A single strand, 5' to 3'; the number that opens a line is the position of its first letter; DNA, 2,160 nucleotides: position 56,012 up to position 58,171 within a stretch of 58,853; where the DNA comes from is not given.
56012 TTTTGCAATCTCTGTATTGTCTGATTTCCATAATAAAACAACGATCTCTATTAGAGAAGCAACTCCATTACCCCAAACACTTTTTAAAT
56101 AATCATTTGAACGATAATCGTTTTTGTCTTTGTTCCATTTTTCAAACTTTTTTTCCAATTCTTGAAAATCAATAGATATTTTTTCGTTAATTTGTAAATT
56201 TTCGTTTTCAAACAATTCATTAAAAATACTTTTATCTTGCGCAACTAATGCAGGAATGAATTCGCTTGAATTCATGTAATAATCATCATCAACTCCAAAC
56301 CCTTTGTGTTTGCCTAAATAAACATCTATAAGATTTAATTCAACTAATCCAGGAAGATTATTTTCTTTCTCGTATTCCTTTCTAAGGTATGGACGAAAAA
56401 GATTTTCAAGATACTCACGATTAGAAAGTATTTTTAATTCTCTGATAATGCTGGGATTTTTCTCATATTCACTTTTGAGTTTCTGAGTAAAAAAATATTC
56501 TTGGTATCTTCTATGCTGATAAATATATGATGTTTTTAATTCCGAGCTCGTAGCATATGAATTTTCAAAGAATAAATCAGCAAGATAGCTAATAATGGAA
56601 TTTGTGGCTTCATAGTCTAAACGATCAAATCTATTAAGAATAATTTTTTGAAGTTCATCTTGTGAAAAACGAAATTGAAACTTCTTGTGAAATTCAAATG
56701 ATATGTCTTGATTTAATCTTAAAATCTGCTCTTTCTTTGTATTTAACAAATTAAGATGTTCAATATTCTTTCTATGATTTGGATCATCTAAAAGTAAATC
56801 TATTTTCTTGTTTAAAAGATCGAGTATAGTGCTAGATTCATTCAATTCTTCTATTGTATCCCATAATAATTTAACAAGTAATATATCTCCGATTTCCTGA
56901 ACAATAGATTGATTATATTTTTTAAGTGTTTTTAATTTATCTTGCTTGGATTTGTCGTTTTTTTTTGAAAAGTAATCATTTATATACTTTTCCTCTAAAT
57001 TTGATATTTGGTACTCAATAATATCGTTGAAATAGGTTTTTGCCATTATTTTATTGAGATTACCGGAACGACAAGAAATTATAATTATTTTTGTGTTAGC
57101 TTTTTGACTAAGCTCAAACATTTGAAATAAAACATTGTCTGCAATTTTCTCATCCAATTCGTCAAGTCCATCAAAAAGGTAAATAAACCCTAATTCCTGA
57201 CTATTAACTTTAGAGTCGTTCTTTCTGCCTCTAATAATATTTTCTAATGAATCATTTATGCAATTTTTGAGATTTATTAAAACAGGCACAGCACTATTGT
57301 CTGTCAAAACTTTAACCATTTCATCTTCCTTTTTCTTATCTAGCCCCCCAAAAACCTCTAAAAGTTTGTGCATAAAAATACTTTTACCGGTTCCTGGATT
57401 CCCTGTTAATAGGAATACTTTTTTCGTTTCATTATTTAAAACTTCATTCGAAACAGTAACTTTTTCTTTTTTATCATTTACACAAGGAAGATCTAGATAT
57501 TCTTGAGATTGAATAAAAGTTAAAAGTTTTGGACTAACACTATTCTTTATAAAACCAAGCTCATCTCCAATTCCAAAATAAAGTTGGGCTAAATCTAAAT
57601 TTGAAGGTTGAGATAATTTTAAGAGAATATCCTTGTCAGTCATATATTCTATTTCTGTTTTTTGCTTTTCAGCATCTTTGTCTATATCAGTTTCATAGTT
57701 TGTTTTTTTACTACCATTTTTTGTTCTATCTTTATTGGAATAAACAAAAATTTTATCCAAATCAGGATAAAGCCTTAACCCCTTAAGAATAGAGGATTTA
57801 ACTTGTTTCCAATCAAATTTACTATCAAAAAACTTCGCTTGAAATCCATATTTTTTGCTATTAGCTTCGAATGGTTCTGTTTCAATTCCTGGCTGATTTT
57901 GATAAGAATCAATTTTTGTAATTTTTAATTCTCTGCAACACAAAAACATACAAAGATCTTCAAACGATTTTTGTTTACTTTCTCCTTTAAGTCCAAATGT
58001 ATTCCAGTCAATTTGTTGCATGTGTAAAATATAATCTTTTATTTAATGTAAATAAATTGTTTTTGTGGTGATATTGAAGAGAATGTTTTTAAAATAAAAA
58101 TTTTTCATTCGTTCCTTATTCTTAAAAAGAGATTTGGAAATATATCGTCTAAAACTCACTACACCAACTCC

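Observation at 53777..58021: Giant NACHT/STAND NTPase with an N-terminal nuclease-like module: candidate NLR-type antiphage sensor with an unrecognisable sensor arm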

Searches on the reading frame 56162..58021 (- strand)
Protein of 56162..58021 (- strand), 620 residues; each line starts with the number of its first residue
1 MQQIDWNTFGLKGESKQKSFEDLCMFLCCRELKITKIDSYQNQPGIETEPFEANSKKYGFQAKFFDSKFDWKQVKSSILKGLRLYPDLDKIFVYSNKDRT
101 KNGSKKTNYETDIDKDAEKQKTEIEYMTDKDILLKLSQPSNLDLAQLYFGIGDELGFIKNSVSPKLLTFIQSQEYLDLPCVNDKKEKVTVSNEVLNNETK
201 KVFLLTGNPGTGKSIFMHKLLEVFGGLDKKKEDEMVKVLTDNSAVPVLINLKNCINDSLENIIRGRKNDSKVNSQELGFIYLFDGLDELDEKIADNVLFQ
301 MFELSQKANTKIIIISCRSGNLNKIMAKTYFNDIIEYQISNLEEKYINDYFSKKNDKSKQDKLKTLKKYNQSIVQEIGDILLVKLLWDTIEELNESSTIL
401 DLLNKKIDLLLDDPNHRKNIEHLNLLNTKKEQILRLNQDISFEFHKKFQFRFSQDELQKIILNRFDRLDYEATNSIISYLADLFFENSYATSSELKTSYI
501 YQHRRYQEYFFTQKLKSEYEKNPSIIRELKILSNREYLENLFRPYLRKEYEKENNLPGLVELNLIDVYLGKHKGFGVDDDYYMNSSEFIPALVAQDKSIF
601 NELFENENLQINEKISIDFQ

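Call 36: predict_structure(alignment_id=A3)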
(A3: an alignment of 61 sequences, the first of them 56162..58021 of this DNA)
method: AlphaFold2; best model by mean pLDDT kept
length: 620 residues; sequences in the alignment: 61
mean_pLDDT: 83.0   pTM: 0.66
mean pLDDT of the five models: 83.0, 82.9, 82.8, 81.9, 81.3
residues with pLDDT >= 90: 175; 70-90: 368; 50-70: 68; < 50: 9
segments of 3 or more residues with pLDDT < 50: 489-494, 575-577
pLDDT, mean of each block of 10 residues (from residue 1): 66 75 88 79 66 89 87 87 88 89 77 89 90 80 72 68 82 88 92 89 90 91 90 82 88 81 71 68 90 90 90 91 89 92 92 92 92 88 92 87 89 81 85 92 82 87 89 89 70 60 86 93 87 79 89 82 74 53 68 81 75 68
secondary structure, 60 per line:
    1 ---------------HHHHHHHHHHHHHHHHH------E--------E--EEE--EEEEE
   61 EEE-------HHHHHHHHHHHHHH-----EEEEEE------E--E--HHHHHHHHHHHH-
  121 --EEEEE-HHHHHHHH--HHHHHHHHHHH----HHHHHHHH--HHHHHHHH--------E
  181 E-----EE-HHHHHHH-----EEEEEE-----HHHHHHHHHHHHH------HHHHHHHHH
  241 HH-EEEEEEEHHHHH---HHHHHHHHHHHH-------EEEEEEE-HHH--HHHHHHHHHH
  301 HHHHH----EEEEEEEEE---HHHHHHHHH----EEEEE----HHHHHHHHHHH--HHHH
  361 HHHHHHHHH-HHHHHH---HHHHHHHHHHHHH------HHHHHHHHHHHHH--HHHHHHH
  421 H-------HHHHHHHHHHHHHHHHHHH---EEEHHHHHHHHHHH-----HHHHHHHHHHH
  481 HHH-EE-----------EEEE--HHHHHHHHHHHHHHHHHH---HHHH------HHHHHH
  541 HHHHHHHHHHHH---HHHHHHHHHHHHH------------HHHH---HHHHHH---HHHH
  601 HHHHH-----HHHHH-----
elements in order: H16-32 E51-53 E56-63 H71-84 E90-95 H108-119 E123-127 H129-136 H139-149 H154-161 H164-171 H190-196 E202-207 H213-225 H232-242 E244-250 H251-255 H259-270 E278-284 H291-305 E310-318 H322-330 E335-339 H344-354 H357-369 H371-376 H380-392 H399-411 H414-421 H429-447 E451-453 H454-464 H470-483 E498-501 H504-521 H525-528 H535-552 H556-568 H581-584 H588-593 H597-605 H611-615

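Call 41: fold_search(model_id=the predicted structure, library=pdb)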
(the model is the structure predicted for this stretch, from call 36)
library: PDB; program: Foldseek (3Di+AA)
matches with E <= 10: 1365; with E <= 0.001: 179
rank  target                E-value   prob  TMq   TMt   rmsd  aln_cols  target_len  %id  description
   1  8dgf_B                1.6e-17  1.00  0.41  0.19  15.2       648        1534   17  Avs4 bound to phage PhiV-1 portal (released 2022-08-03)
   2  8dgf_A                1.7e-15  1.00  0.28  0.15  17.7       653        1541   17  Avs4 bound to phage PhiV-1 portal (released 2022-08-03)
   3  4kxf_B                1.5e-10  1.00  0.45  0.32   5.7       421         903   14  Crystal structure of NLRC4 reveals its autoinhibition mechanism (released 2013-07-24)
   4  4kxf_K                3.0e-10  1.00  0.48  0.34   9.8       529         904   13  Crystal structure of NLRC4 reveals its autoinhibition mechanism (released 2013-07-24)
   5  4kxf_N                3.3e-10  1.00  0.45  0.33   9.7       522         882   12  Crystal structure of NLRC4 reveals its autoinhibition mechanism (released 2013-07-24)
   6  7alv                  4.6e-10  1.00  0.40  0.51   5.3       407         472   14  Crystal Structure of NLRP3 NACHT domain in complex with a potent inhibitor (released 2021-10-20)
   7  4kxf_D                7.3e-10  1.00  0.49  0.35  11.6       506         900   13  Crystal structure of NLRC4 reveals its autoinhibition mechanism (released 2013-07-24)
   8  8swk_A                8.5e-10  1.00  0.42  0.33   8.3       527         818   13  Cryo-EM structure of NLRP3 closed hexamer (released 2024-02-14)
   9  4kxf_P                1.1e-09  1.00  0.45  0.33   6.1       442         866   14  Crystal structure of NLRC4 reveals its autoinhibition mechanism (released 2013-07-24)
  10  4kxf_H                1.2e-09  1.00  0.46  0.33   9.4       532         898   12  Crystal structure of NLRC4 reveals its autoinhibition mechanism (released 2013-07-24)
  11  4kxf_L                1.4e-09  1.00  0.44  0.32   6.3       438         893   14  Crystal structure of NLRC4 reveals its autoinhibition mechanism (released 2013-07-24)
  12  8fvu_B                1.4e-09  1.00  0.32  0.23  14.0       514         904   14  Cryo-EM structure of human Needle/NAIP/NLRC4 (R288A) (released 2024-01-03)
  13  9dh3_A                1.5e-09  1.00  0.40  0.23   7.9       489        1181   14  Cryo-EM structure of NLRP3 complex with Compound C (released 2024-12-25)
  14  8fw2_A                4.3e-09  1.00  0.30  0.22  14.2       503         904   14  Cryo-EM structure of full-length human NLRC4 inflammasome with C11 symmetry (released 2024-01-03)
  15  6b5b_B                5.6e-09  1.00  0.32  0.23  14.6       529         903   15  Cryo-EM structure of the NAIP5-NLRC4-flagellin inflammasome (released 2017-11-15)
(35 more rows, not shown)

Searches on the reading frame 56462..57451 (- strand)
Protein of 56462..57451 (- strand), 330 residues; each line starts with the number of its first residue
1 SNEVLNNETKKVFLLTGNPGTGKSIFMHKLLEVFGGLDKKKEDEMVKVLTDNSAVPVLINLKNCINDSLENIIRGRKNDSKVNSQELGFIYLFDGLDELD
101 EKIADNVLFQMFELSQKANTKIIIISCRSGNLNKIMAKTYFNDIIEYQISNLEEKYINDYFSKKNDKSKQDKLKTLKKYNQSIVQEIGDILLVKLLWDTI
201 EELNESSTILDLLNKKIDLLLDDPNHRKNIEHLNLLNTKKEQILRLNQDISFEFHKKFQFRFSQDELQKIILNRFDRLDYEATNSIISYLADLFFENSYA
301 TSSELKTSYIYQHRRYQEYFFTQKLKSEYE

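Call 3: search_protein_families(library=pfam, proteins=[window:56462-57451:-], max_evalue=1)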
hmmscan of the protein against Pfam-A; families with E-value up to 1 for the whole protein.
window:56462-57451:- (330 aa): 17 families
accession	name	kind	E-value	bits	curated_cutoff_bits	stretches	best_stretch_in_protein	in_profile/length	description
PF24883.2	NPHP3_N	-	8.6e-06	26.5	24.8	1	5-32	16-44/164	Nephrocystin 3, N-terminal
PF05729.18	NACHT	-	1.2e-05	25.7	26.7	1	12-163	2-162/167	NACHT domain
PF09848.15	SLFN-g3_helicase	-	0.0022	17.8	24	1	10-54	1-42/354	Schlafen group 3, DNA/RNA helicase domain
PF06745.19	ATPase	-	0.0059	16.4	26.6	1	10-29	19-38/231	KaiC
PF13086.12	AAA_11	-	0.01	16.1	27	1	9-181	16-179/257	AAA domain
PF13245.12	AAA_19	-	0.011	16.3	25.1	1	9-40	10-41/134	AAA domain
PF13401.12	AAA_22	-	0.015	16.1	27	1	8-34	3-29/130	AAA domain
PF13191.12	AAA_16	-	0.02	15.8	32.6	1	11-32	25-46/167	AAA ATPase domain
PF12775.13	AAA_7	-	0.02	14.8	25.8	1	8-33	31-56/181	P-loop containing dynein motor region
PF01580.24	FtsK_SpoIIIE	-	0.038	13.9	24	0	169-229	124-193/221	FtsK/SpoIIIE family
PF01078.27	Mg_chelatase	-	0.051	13.4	20.3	1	13-48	25-60/207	Magnesium chelatase, subunit ChlI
PF00910.28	RNA_helicase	-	0.074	14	21.5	1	14-35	2-23/105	RNA helicase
PF07728.20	AAA_5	-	0.086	13.3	22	1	13-35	2-24/139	AAA domain (dynein-related subfamily)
PF25109.1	HAD_PNKP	-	0.089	13.4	27.6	1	98-174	25-100/143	Polynucleotide kinase PNKP phosphatase domain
PF13604.12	AAA_30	-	0.18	12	27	1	8-34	16-42/191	AAA domain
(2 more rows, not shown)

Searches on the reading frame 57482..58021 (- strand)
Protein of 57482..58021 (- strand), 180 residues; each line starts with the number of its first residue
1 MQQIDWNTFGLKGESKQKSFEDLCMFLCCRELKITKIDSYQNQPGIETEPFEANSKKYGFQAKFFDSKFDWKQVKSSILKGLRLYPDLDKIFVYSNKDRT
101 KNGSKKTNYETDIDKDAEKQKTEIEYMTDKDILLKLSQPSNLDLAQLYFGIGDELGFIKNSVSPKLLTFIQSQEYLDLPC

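Call 3: search_protein_families(library=pfam, proteins=[window:57482-58021:-], max_evalue=1)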
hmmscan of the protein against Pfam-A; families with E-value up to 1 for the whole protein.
window:57482-58021:- (180 aa): 1 family
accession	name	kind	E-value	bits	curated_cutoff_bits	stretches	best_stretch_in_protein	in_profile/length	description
PF01782.24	RimM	-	0.2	12.3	23.5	0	93-148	17-73/84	RimM N-terminal domain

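Call 4: search_protein_families(library=padloc, proteins=[window:57482-58021:-], max_evalue=1)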
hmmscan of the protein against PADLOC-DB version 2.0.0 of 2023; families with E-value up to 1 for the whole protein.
window:57482-58021:- (180 aa): 4 families
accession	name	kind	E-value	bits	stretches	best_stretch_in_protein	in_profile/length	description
PDLC02169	Avs4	-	6.7e-29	97.9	1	1-154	1-161/1570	-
PDLC02164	Avs2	-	1.8e-11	40.6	1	2-148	2-165/1504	-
PDLC02161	Avs2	-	6.1e-07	25.5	1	37-150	39-165/1499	-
PDLC02166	Avs2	-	0.012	11.1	1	14-112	15-120/1498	-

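Call 5: search_protein_families(library=ncbifam, proteins=[window:57482-58021:-], max_evalue=1)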
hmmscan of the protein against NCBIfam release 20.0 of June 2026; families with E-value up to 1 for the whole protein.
window:57482-58021:- (180 aa): 1 family
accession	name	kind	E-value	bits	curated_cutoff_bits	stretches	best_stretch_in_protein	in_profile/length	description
NF041815.1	Avs4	equivalog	3.1e-31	107.6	1500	1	5-156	1-159/1579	AVAST type 4 anti-phage nuclease Avs4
